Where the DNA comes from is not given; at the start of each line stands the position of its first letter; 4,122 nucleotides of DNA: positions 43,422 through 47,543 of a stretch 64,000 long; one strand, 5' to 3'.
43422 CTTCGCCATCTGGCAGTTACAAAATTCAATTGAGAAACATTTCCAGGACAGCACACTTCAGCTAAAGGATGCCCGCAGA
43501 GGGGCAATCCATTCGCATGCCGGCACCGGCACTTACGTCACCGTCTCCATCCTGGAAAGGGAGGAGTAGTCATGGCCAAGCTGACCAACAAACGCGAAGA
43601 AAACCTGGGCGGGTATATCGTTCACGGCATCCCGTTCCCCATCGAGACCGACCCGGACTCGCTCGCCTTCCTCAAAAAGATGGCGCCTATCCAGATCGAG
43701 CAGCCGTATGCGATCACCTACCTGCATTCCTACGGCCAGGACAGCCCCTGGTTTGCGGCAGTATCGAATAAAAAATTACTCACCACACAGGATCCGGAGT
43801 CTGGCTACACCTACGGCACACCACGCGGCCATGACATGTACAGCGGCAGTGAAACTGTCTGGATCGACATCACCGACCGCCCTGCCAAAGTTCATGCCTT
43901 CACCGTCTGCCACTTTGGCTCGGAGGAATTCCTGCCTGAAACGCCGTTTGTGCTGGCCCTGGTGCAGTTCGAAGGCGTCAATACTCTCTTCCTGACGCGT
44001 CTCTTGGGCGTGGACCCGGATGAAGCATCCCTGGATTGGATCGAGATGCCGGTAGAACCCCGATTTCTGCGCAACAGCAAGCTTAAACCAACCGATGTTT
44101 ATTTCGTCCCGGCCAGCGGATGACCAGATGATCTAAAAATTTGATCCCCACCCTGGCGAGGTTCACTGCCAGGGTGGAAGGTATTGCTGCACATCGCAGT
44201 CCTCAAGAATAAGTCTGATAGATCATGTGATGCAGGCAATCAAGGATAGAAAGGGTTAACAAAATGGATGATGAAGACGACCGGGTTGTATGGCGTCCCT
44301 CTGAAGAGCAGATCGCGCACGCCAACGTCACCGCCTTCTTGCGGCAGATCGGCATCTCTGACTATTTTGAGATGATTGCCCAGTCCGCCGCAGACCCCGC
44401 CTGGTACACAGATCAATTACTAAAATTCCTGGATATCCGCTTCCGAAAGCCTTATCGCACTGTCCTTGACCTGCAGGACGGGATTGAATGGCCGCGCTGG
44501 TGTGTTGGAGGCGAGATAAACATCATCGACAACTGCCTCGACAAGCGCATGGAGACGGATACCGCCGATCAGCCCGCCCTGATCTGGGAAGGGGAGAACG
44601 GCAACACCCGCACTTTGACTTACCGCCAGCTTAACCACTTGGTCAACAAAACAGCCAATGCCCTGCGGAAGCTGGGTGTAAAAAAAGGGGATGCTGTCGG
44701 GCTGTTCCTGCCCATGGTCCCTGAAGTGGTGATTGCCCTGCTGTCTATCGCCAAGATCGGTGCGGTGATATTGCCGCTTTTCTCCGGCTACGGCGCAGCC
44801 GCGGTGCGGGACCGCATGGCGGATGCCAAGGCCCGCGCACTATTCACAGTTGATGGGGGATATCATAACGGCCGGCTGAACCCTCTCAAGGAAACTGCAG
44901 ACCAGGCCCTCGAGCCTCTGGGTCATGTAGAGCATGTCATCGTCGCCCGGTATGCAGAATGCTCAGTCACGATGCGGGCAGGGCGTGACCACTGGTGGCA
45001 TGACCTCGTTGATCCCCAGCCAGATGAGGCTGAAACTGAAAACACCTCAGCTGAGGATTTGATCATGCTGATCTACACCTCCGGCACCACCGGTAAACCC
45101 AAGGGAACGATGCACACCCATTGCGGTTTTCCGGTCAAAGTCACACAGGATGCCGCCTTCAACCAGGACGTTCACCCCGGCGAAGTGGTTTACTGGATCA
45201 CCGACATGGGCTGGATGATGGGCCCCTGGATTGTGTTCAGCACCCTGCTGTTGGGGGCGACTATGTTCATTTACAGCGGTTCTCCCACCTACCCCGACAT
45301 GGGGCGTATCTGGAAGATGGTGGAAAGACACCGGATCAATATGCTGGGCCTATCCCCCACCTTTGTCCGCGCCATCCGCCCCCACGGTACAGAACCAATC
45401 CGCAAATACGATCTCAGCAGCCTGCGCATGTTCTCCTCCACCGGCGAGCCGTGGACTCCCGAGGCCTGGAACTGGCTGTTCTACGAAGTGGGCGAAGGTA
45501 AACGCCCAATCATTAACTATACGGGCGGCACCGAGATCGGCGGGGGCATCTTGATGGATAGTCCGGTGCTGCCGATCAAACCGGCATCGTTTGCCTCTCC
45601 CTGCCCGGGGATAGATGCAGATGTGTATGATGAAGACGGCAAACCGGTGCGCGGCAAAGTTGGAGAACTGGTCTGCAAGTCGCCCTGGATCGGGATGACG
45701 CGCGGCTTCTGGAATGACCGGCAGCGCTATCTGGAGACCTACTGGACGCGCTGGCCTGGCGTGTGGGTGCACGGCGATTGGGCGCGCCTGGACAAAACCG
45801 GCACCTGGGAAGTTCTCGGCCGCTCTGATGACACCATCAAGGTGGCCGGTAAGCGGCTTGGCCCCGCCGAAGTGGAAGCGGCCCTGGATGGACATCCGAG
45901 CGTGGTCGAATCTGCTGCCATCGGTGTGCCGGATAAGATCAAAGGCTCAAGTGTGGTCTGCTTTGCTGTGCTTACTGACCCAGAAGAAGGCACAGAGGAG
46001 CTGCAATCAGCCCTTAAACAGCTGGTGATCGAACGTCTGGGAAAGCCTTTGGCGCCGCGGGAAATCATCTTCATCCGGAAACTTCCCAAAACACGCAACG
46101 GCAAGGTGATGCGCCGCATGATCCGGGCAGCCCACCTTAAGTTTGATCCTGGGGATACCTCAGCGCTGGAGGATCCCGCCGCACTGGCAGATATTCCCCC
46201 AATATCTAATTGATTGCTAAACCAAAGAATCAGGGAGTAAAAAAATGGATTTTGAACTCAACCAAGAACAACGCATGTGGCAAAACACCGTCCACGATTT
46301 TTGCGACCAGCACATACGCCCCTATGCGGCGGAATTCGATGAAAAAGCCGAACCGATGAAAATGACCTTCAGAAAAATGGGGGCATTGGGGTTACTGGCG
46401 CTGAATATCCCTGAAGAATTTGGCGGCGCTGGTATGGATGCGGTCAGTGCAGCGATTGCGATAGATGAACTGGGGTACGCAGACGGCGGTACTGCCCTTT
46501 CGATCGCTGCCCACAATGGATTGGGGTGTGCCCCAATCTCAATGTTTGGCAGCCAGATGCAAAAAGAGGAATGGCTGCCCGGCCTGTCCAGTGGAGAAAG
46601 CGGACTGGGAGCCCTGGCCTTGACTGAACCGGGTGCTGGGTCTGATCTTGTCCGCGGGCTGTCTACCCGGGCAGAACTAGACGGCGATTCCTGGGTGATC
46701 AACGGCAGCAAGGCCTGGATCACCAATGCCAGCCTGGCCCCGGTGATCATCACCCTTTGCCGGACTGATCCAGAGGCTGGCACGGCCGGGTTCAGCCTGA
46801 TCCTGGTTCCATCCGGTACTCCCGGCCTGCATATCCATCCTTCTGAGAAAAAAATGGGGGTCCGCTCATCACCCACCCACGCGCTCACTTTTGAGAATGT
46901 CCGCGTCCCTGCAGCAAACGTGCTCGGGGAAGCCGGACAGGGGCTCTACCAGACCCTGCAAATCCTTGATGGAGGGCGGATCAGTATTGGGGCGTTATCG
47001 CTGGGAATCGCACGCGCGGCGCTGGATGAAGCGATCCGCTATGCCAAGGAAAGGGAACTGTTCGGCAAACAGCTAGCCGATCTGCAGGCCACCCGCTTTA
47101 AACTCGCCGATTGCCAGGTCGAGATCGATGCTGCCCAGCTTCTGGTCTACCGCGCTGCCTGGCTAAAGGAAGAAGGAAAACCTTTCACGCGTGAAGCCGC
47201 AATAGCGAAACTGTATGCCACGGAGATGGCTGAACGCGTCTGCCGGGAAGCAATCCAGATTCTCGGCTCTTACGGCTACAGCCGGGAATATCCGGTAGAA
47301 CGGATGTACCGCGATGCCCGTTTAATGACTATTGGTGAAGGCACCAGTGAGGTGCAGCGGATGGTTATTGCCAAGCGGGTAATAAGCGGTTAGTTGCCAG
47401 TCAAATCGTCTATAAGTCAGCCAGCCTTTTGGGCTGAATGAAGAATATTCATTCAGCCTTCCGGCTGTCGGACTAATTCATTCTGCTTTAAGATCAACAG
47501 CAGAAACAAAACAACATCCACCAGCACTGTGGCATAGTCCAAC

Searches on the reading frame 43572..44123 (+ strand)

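Call 56: search_protein_families(library=pfam, proteins=[window:43572-44123:+], max_evalue=0.00001)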
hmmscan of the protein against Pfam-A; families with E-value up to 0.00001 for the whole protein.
window:43572-44123:+ (183 aa): 1 family
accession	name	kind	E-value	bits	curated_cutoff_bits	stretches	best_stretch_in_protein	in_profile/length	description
PF01796.24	OB_ChsH2_C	-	4.7e-10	39.7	27.1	1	104-165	7-64/65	ChsH2, C-terminal OB-fold domain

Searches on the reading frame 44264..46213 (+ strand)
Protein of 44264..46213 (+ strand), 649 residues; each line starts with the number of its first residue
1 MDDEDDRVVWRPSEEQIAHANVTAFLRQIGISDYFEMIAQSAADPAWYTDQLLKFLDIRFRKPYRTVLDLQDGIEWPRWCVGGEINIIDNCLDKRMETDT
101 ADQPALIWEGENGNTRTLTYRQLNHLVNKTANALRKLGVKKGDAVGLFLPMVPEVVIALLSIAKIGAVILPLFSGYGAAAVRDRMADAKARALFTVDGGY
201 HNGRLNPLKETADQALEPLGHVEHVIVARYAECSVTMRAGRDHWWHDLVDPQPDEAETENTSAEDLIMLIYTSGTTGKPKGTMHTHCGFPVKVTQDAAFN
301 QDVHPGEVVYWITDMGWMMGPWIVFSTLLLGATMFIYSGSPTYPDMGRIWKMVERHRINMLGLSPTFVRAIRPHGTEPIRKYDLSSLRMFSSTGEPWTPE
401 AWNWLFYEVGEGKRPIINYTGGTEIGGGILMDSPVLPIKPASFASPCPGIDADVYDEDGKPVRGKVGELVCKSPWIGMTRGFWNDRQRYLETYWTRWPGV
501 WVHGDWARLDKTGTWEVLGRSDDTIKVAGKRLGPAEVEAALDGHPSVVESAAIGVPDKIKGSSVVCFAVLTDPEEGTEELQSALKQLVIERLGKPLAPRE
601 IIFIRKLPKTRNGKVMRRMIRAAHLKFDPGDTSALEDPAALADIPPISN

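Call 56: search_protein_families(library=pfam, proteins=[window:44264-46213:+], max_evalue=0.00001)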
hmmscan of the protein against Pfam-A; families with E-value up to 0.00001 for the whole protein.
window:44264-46213:+ (649 aa): 3 families
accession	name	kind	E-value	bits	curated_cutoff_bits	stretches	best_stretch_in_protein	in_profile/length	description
PF00501.34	AMP-binding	-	3.1e-79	267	29.9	1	99-483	7-384/384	AMP-binding enzyme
PF13193.12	AMP-binding_C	-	5.8e-21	75.6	24.5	1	536-614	1-76/76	AMP-binding enzyme C-terminal domain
PF16177.11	ACAS_N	-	2.6e-09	37.2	27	1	34-91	1-55/55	Acetyl-coenzyme A synthetase N-terminus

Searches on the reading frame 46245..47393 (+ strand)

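Call 56: search_protein_families(library=pfam, proteins=[window:46245-47393:+], max_evalue=0.00001)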
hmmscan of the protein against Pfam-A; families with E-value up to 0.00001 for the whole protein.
window:46245-47393:+ (382 aa): 4 families
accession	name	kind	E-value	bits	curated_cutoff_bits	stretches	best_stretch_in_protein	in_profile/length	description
PF00441.29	Acyl-CoA_dh_1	-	1.5e-55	187.9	22.4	1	231-379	1-149/150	Acyl-CoA dehydrogenase, C-terminal domain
PF02771.21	Acyl-CoA_dh_N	-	1.1e-36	126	22.9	1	7-118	2-113/113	Acyl-CoA dehydrogenase, N-terminal domain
PF02770.24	Acyl-CoA_dh_M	-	1.2e-27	96.3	33.3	1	123-219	1-97/97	Acyl-CoA dehydrogenase, middle domain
PF08028.16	Acyl-CoA_dh_2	-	2.7e-27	96.1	22.7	1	247-363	2-128/134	Acyl-CoA dehydrogenase, C-terminal domain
